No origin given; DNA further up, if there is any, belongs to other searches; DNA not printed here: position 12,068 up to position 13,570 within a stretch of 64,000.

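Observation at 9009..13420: Polyamine operon mixing aminopropyl (SpeE) and carboxyaminopropyl (CANSDH-like) enzymes, with no decarboxylase for either route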

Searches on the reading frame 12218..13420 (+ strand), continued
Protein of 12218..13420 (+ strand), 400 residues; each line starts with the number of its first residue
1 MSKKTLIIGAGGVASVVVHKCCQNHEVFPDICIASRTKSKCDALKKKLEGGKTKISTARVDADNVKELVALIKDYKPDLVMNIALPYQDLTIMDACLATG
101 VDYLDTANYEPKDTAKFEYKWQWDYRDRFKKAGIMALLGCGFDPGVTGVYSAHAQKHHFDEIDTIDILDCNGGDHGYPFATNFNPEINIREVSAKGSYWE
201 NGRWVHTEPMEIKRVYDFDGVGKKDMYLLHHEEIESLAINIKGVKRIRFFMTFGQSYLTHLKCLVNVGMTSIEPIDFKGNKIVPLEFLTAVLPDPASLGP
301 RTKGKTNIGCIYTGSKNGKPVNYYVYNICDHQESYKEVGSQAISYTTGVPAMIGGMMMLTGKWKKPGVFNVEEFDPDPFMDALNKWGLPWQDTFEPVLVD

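Call 36: find_encoding_contigs(protein=P0005, flank=10000, max_places=3)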
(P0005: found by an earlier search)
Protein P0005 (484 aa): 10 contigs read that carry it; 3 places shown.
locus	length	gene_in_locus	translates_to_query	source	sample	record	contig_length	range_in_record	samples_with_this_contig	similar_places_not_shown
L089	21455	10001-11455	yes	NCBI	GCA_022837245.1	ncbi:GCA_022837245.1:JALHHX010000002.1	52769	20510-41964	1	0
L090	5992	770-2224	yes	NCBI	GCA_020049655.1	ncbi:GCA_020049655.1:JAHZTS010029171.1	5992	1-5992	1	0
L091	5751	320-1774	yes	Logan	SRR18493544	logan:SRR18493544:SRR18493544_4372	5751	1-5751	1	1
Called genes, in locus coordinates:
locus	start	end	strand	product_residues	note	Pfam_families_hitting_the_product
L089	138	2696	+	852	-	PF11897:DUF3417, PF00343:Phosphorylase, PF28476:GlgP_C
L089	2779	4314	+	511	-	PF08323:Glyco_transf_5, PF13439:Glyco_transf_4, PF13579:Glyco_trans_4_4, PF00534:Glycos_transf_1, PF13692:Glyco_trans_1_4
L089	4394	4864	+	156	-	PF00324:AA_permease, PF13520:AA_permease_2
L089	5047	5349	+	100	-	-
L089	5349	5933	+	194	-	PF00359:PTS_EIIA_2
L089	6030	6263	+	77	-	PF04023:FeoA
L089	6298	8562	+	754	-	PF01926:MMR_HSR1, PF02421:FeoB_N, PF17910:FeoB_Cyto, PF07670:Gate, PF07664:FeoB_C, PF07670:Gate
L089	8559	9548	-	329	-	PF01408:GFO_IDH_MocA, PF02894:GFO_IDH_MocA_C, PF22725:GFO_IDH_MocA_C3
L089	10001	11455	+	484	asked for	PF01276:OKR_DC_1, PF00155:Aminotran_1_2, PF00266:Aminotran_5, PF01041:DegT_DnrJ_EryC1, PF01212:Beta_elim_lyase (faint), PF03711:OKR_DC_1_C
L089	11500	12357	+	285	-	PF17284:Spermine_synt_N, PF01564:Spermine_synth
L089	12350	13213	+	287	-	PF00491:Arginase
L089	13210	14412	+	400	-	PF03435:Sacchrp_dh_NADP, PF16653:Sacchrp_dh_C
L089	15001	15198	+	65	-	-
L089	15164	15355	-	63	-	-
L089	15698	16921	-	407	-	PF01409:tRNA-synt_2d (weak), PF13393:tRNA-synt_His, PF00587:tRNA-synt_2b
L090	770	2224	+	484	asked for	PF01276:OKR_DC_1, PF00155:Aminotran_1_2, PF00266:Aminotran_5, PF01041:DegT_DnrJ_EryC1, PF01212:Beta_elim_lyase (faint), PF03711:OKR_DC_1_C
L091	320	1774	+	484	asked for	PF01276:OKR_DC_1, PF00155:Aminotran_1_2, PF00266:Aminotran_5, PF01041:DegT_DnrJ_EryC1, PF01212:Beta_elim_lyase (faint), PF03711:OKR_DC_1_C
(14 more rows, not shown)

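Call 37: find_encoding_contigs(protein=P0012, flank=10000, max_places=3)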
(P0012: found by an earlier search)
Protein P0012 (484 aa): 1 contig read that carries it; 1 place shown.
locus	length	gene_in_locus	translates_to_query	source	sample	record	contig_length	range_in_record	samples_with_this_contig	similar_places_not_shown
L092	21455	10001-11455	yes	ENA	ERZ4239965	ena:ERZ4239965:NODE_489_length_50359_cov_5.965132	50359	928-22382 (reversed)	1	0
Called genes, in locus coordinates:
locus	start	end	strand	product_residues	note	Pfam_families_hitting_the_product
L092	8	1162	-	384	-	PF13167:GTP-bdg_N, PF16360:GTP-bdg_M, PF03193:RsgA_GTPase (faint), PF01926:MMR_HSR1, PF16897:MMR_HSR1_Xtn (faint)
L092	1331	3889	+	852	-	PF11897:DUF3417, PF00343:Phosphorylase, PF28476:GlgP_C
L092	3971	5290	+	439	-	-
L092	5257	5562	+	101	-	-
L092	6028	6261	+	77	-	PF04023:FeoA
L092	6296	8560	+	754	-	PF01926:MMR_HSR1, PF02421:FeoB_N, PF17910:FeoB_Cyto, PF07670:Gate, PF07664:FeoB_C, PF07670:Gate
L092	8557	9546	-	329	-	PF01408:GFO_IDH_MocA, PF02894:GFO_IDH_MocA_C, PF22725:GFO_IDH_MocA_C3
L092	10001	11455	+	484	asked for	PF01276:OKR_DC_1, PF00155:Aminotran_1_2, PF00266:Aminotran_5, PF01041:DegT_DnrJ_EryC1, PF01212:Beta_elim_lyase (weak), PF03711:OKR_DC_1_C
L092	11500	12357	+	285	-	PF17284:Spermine_synt_N, PF01564:Spermine_synth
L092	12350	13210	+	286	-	PF00491:Arginase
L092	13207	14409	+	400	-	PF03435:Sacchrp_dh_NADP, PF16653:Sacchrp_dh_C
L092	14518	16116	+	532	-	-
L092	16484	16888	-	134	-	-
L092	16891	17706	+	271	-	-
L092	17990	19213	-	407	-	PF01409:tRNA-synt_2d (weak), PF13393:tRNA-synt_His, PF00587:tRNA-synt_2b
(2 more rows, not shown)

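Call 38: find_homologous_proteins(query=L013:11661-12800:+, max_evalue=1e-60)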
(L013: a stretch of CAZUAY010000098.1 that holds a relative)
Query L013:11661-12800:+ (379 aa): 8000 proteins with E <= 1e-60 among 8000 candidates; the best 120 are listed.
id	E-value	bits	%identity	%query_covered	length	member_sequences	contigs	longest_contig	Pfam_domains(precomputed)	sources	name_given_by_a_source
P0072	9.1e-260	879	100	100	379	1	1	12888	PF00278.29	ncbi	-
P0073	5.9e-258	873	99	100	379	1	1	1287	PF00278.29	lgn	-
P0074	4.5e-248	840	94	100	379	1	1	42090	PF00278.29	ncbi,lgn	-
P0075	7.6e-246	833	93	99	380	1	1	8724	PF00278.29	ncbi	-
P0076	3.1e-232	788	88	99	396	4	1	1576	PF00278.29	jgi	-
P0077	1.4e-229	780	86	100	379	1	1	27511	PF00278.29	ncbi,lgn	-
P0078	5.9e-216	735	82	99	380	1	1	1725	PF00278.29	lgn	-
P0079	9.1e-216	734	82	100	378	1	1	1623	PF00278.29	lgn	-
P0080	1.7e-213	727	81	99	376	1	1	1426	PF00278.29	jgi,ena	-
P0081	4.5e-208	709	78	100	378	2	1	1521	PF00278.29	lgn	-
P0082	2.2e-202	690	76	100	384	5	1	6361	PF00278.29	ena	-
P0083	2.9e-201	686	76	98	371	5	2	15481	PF00278.29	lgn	-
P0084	4.2e-201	686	75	100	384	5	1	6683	PF00278.29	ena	-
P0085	1.0e-198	678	75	100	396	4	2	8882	PF00278.29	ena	-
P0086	4.7e-198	676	75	100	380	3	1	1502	PF00278.29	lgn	-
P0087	1.5e-197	674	75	100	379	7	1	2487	PF00278.29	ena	-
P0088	4.8e-197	673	75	100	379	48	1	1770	PF00278.29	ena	-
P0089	5.4e-197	672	75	100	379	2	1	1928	PF00278.29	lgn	-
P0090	2.2e-196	670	75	99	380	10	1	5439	PF00278.29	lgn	-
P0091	4.3e-196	669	74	100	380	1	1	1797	PF00278.29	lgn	-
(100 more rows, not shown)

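Call 39: find_encoding_contigs(protein=P0083, flank=10000, max_places=4)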
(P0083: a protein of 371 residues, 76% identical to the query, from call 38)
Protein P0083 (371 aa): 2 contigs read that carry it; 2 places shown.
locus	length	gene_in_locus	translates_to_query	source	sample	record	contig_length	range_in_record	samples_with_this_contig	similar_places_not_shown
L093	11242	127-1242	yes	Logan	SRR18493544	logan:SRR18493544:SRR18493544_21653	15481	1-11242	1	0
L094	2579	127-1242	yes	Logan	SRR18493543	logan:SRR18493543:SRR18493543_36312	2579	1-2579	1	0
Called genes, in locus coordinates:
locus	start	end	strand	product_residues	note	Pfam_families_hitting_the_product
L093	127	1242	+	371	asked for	PF00278:Orn_DAP_Arg_deC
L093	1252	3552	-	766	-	PF01590:GAF (weak), PF13185:GAF_2, PF13492:GAF_3 (weak), PF05524:PEP-utilisers_N, PF00391:PEP-utilizers, PF02896:PEP-utilizers_C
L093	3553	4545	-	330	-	PF00535:Glycos_transf_2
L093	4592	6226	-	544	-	PF00342:PGI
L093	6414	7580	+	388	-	-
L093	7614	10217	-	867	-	PF00133:tRNA-synt_1, PF09334:tRNA-synt_1g, PF13603:tRNA-synt_1_2, PF00133:tRNA-synt_1 (weak), PF08264:Anticodon_1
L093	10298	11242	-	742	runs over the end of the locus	PF00595:PDZ (faint), PF13180:PDZ_2 (faint)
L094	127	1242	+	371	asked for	PF00278:Orn_DAP_Arg_deC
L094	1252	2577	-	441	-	?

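Call 40: find_encoding_contigs(protein=P0085, flank=10000, max_places=4)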
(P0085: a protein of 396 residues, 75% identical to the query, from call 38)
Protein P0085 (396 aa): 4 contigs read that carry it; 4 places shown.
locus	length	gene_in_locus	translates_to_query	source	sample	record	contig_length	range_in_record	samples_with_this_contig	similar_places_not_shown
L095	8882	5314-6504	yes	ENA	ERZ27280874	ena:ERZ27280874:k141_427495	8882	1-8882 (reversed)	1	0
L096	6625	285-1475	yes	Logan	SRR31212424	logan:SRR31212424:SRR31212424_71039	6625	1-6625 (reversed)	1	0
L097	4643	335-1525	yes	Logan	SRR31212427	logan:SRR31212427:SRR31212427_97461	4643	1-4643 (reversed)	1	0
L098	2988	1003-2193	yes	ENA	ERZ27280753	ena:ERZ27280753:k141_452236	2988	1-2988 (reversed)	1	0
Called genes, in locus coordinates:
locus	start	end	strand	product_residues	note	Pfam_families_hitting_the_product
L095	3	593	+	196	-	?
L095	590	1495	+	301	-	-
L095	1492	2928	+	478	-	PF02934:GatB_N, PF02637:GatB_Yqey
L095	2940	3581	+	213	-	PF02223:Thymidylate_kin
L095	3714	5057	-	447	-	-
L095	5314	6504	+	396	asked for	PF00278:Orn_DAP_Arg_deC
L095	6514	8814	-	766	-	PF01590:GAF (weak), PF13185:GAF_2, PF13492:GAF_3 (faint), PF05524:PEP-utilisers_N, PF00391:PEP-utilizers, PF02896:PEP-utilizers_C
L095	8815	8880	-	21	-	?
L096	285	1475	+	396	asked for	PF00278:Orn_DAP_Arg_deC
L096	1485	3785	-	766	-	PF01590:GAF (weak), PF13185:GAF_2, PF13492:GAF_3 (faint), PF05524:PEP-utilisers_N, PF00391:PEP-utilizers, PF02896:PEP-utilizers_C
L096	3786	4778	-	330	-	PF00535:Glycos_transf_2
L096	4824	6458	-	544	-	PF00342:PGI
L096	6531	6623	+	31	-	?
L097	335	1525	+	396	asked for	PF00278:Orn_DAP_Arg_deC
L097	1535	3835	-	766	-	PF01590:GAF (weak), PF13185:GAF_2, PF13492:GAF_3 (faint), PF05524:PEP-utilisers_N, PF00391:PEP-utilizers, PF02896:PEP-utilizers_C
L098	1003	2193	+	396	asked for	PF00278:Orn_DAP_Arg_deC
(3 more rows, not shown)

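Call 41: list_cluster_members(proteins=[P0082, P0083, P0084, P0085, P0086, P0087, P0088, P0089, P0090, P0091])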
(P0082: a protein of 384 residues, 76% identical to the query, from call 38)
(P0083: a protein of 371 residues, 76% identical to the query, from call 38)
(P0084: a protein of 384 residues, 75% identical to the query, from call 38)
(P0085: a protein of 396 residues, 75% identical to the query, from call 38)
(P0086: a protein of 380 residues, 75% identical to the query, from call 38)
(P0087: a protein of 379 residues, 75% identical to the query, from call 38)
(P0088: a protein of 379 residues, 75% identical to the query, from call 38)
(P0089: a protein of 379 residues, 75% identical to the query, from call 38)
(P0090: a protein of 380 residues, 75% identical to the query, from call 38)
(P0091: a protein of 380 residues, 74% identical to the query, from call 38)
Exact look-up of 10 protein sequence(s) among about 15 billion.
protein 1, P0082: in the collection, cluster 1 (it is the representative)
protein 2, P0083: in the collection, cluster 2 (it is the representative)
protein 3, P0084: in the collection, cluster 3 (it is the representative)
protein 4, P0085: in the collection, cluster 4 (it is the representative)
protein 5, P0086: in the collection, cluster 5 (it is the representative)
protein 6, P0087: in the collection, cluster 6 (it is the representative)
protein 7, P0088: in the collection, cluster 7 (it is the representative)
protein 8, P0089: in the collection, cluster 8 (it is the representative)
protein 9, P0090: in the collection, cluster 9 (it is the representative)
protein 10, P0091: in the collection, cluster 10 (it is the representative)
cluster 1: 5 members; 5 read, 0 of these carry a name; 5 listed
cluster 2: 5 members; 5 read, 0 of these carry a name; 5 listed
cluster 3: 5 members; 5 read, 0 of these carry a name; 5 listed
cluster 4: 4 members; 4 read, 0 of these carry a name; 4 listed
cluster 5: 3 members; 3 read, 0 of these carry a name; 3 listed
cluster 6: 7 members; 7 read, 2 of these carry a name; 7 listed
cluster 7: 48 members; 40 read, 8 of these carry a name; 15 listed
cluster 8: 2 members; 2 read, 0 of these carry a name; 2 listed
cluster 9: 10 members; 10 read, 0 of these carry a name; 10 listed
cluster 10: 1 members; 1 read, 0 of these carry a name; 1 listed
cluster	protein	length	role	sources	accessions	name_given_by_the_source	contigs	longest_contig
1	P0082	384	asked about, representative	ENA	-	-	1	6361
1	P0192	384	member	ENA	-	-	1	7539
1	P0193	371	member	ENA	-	-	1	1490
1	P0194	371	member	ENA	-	-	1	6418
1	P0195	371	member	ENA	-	-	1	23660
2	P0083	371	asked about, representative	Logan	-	-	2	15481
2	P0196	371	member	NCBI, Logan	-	-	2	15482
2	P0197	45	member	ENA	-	-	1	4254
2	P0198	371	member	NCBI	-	-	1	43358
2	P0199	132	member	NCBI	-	-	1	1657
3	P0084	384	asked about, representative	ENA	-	-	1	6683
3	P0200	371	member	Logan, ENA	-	-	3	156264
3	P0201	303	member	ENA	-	-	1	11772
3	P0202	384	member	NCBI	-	-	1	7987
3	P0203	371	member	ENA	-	-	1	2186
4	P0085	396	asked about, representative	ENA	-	-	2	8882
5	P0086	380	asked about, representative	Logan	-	-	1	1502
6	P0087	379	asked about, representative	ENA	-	-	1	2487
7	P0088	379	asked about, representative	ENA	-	-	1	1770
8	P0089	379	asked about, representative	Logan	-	-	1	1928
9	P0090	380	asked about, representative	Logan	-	-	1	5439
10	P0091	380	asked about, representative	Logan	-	-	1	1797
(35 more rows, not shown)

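Call 42: find_encoding_contigs(protein=P0198, flank=6000, max_places=4)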
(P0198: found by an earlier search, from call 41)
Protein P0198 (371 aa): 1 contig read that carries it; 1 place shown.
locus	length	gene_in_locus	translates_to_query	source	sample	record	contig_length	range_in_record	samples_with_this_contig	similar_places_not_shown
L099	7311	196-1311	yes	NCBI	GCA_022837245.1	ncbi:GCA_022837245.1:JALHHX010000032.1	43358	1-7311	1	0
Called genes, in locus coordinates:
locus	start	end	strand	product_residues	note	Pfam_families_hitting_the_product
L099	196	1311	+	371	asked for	PF00278:Orn_DAP_Arg_deC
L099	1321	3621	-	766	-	PF01590:GAF (weak), PF13185:GAF_2, PF13492:GAF_3 (weak), PF05524:PEP-utilisers_N, PF00391:PEP-utilizers, PF02896:PEP-utilizers_C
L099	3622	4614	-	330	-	PF00535:Glycos_transf_2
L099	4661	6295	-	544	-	PF00342:PGI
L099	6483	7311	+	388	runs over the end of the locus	-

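Call 43: find_encoding_contigs(protein=P0196, flank=6000, max_places=4)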
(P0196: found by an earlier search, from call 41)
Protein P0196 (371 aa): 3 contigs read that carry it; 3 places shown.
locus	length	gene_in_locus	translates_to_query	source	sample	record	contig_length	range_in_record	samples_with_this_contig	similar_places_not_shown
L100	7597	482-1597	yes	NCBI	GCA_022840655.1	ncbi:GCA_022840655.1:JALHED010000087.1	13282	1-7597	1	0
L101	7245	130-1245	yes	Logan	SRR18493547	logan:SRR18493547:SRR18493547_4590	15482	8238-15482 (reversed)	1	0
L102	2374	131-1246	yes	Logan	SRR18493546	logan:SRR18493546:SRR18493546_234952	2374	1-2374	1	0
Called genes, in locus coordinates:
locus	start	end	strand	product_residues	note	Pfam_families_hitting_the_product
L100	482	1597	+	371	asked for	PF00278:Orn_DAP_Arg_deC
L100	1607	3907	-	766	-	PF01590:GAF (weak), PF13185:GAF_2, PF13492:GAF_3 (weak), PF05524:PEP-utilisers_N, PF00391:PEP-utilizers, PF02896:PEP-utilizers_C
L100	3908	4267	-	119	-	-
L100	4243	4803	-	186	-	PF00535:Glycos_transf_2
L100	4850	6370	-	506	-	PF00342:PGI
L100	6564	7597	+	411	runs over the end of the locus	-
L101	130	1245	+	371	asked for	PF00278:Orn_DAP_Arg_deC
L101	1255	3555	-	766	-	PF01590:GAF (weak), PF13185:GAF_2, PF13492:GAF_3 (weak), PF05524:PEP-utilisers_N, PF00391:PEP-utilizers, PF02896:PEP-utilizers_C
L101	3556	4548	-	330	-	PF00535:Glycos_transf_2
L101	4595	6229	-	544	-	PF00342:PGI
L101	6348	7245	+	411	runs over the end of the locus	-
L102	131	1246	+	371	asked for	PF00278:Orn_DAP_Arg_deC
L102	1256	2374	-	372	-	?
